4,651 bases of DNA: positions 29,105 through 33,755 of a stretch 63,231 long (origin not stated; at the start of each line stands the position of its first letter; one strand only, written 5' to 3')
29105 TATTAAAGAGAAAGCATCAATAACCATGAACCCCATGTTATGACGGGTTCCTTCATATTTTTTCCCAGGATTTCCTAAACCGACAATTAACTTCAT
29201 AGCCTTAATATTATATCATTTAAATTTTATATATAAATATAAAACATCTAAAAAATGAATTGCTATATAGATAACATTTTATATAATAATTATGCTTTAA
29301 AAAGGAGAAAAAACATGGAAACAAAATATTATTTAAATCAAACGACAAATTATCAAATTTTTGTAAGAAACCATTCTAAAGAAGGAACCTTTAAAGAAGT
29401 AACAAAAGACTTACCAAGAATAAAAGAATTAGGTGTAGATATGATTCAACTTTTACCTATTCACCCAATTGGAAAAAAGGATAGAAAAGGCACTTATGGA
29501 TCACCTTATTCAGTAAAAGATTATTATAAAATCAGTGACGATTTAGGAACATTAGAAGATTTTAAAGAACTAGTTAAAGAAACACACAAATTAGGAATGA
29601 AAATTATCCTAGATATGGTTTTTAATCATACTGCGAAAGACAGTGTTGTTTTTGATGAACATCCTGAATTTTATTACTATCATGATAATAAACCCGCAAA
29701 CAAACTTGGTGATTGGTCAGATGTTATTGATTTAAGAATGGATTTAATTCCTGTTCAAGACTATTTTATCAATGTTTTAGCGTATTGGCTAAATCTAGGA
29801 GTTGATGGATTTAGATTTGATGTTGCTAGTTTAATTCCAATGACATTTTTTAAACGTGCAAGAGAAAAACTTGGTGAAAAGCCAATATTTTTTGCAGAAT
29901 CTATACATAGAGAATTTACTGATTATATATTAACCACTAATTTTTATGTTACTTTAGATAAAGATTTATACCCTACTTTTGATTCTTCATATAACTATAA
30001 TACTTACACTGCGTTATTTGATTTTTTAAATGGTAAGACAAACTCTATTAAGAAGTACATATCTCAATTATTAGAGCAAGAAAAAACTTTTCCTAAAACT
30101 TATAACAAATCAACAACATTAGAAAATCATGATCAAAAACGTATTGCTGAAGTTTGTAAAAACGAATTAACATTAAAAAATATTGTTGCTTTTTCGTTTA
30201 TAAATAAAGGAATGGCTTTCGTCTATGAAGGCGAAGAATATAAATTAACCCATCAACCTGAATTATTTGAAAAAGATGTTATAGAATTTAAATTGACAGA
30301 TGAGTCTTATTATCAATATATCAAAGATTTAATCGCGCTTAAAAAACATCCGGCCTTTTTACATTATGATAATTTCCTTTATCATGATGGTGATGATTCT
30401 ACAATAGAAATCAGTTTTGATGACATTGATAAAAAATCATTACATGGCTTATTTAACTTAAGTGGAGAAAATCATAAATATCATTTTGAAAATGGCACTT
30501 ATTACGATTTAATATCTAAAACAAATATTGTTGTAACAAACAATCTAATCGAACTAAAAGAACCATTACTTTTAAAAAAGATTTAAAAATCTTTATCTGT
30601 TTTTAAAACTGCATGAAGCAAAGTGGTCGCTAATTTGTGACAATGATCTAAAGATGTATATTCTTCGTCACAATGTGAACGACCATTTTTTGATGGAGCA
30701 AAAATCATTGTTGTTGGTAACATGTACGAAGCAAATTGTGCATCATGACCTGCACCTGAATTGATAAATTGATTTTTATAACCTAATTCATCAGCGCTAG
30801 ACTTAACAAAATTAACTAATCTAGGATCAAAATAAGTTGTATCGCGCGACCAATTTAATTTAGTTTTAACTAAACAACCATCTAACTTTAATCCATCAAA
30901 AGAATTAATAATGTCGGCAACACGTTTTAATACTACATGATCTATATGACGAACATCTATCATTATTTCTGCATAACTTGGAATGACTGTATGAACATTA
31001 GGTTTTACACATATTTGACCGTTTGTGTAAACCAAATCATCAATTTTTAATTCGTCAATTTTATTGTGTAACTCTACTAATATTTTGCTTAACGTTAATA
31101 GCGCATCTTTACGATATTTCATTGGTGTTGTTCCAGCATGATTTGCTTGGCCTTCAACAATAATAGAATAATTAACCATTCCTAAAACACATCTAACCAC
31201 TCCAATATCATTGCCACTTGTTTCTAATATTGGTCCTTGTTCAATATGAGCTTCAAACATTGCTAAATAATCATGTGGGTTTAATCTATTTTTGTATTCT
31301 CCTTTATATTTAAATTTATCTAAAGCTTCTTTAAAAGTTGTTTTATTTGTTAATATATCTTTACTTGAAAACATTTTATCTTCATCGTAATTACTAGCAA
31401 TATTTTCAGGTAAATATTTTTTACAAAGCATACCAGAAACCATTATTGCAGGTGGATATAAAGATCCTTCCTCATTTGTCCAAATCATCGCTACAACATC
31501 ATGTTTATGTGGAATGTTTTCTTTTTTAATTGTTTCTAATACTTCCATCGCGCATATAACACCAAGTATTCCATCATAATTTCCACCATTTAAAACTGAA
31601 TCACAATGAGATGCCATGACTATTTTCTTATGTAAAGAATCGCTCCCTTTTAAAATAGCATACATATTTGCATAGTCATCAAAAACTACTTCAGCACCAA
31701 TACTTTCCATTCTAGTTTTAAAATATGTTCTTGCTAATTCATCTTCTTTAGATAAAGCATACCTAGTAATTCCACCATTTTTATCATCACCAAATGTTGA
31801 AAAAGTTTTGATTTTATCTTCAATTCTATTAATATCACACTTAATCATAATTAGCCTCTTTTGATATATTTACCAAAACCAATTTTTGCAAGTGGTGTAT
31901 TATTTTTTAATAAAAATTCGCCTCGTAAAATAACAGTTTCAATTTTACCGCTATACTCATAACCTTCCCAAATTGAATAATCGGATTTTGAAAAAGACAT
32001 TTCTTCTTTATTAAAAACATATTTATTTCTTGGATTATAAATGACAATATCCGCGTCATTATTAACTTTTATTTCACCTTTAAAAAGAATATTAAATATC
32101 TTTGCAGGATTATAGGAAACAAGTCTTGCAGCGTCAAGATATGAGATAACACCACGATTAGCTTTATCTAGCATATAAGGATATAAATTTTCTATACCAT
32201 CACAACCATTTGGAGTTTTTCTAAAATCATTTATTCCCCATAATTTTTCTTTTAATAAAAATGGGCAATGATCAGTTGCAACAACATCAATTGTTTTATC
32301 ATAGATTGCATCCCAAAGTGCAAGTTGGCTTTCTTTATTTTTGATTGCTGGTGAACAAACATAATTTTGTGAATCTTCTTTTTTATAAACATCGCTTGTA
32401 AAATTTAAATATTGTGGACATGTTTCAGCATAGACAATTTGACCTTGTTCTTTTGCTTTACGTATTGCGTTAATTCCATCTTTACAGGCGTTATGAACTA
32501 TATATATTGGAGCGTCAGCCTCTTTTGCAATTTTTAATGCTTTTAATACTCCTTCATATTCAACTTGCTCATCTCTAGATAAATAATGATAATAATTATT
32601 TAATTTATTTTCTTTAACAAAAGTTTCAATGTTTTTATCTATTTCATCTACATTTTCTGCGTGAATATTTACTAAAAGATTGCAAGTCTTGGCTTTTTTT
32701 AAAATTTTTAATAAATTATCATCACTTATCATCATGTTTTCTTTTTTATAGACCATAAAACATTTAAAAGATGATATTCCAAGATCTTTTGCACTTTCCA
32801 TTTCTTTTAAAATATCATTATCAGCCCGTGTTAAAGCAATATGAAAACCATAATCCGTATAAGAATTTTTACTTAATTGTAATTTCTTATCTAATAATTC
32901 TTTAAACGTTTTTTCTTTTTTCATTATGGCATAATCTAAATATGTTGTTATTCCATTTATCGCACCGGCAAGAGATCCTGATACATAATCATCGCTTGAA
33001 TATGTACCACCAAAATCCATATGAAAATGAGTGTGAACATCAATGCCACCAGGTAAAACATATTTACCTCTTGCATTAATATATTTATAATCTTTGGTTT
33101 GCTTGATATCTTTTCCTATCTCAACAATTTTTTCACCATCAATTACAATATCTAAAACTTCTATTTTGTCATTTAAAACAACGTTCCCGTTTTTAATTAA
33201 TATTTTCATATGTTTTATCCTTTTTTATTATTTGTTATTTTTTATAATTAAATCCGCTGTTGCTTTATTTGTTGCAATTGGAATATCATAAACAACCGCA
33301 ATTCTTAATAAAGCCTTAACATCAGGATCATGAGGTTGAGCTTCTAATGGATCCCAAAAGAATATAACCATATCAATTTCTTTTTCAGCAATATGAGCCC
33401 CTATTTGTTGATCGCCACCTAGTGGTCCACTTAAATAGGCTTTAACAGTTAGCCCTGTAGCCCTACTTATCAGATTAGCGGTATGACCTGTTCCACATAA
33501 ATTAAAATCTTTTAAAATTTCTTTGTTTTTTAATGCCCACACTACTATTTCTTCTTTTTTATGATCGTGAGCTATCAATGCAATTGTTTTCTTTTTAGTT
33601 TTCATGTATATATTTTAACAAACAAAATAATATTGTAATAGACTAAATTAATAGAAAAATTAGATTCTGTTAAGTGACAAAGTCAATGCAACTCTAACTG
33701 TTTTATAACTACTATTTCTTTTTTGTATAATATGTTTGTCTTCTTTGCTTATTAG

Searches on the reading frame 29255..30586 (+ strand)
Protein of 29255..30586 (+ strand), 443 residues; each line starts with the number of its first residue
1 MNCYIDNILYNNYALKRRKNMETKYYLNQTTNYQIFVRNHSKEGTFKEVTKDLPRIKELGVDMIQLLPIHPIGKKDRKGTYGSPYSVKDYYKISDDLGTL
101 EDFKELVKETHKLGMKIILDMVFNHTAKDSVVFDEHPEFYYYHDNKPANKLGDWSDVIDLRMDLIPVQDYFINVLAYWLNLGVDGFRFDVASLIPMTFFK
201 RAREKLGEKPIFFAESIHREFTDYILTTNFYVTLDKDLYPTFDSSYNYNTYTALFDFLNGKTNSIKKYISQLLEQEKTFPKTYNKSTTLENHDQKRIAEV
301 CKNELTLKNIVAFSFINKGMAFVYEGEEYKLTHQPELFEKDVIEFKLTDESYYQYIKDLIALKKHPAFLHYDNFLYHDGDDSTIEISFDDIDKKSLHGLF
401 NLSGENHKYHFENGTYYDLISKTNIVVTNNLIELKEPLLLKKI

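Call 72: search_protein_families(library=pfam, proteins=[window:29255-30586:+], max_evalue=0.001)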
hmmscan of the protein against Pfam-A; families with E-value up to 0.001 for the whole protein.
window:29255-30586:+ (443 aa): 3 families
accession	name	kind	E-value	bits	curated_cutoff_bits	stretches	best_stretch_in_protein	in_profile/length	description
PF00128.31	Alpha-amylase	-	2.5e-38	132.9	22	2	39-143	11-106/446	Alpha amylase, catalytic domain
PF14701.12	hDGE_amylase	-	7.4e-13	48.8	27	1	44-147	19-124/439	Glycogen debranching enzyme, glucanotransferase domain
PF18612.7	Bac_A_amyl_C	-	0.00026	21.1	25.9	1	391-435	17-63/69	Bacterial Alpha amylase C-terminal domain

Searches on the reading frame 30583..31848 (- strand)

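Call 72: search_protein_families(library=pfam, proteins=[window:30583-31848:-], max_evalue=0.001)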
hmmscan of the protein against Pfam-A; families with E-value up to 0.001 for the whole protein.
window:30583-31848:- (421 aa): 3 families
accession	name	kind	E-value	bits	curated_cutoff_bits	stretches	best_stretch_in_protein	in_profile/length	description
PF01546.33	Peptidase_M20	-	1.6e-20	74.3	24.6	1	89-415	32-205/206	Peptidase family M20/M25/M40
PF04389.22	Peptidase_M28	-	3.3e-07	30.6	21.3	1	61-131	1-71/193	Peptidase family M28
PF07687.19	M20_dimer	-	5.1e-05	23.6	21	1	223-314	5-95/107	Peptidase dimerisation domain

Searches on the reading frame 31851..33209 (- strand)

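Call 5: search_protein_families(library=pfam, proteins=[window:31851-33209:-], max_evalue=0.01)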
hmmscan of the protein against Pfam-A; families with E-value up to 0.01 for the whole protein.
window:31851-33209:- (452 aa): 2 families
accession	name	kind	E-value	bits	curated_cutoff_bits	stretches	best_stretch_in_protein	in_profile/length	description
PF01979.26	Amidohydro_1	-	1.4e-24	87.4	25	1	50-431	1-343/345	Amidohydrolase family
PF07969.17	Amidohydro_3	-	7.3e-13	49.2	29.7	1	43-87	2-48/472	Amidohydrolase family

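Call 6: search_protein_families(library=padloc, proteins=[window:31851-33209:-], max_evalue=0.01)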
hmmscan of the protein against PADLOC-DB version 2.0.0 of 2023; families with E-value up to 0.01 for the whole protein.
window:31851-33209:- (452 aa): 0 families

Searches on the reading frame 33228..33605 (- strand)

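Call 5: search_protein_families(library=pfam, proteins=[window:33228-33605:-], max_evalue=0.01)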
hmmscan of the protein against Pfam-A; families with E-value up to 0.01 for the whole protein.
window:33228-33605:- (125 aa): 1 family
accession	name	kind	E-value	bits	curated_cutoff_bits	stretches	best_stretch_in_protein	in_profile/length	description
PF02142.27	MGS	-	2.4e-20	72.9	24.1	1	20-112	2-94/94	MGS-like domain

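Call 6: search_protein_families(library=padloc, proteins=[window:33228-33605:-], max_evalue=0.01)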
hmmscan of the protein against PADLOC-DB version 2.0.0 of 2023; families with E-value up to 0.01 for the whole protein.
window:33228-33605:- (125 aa): 0 families
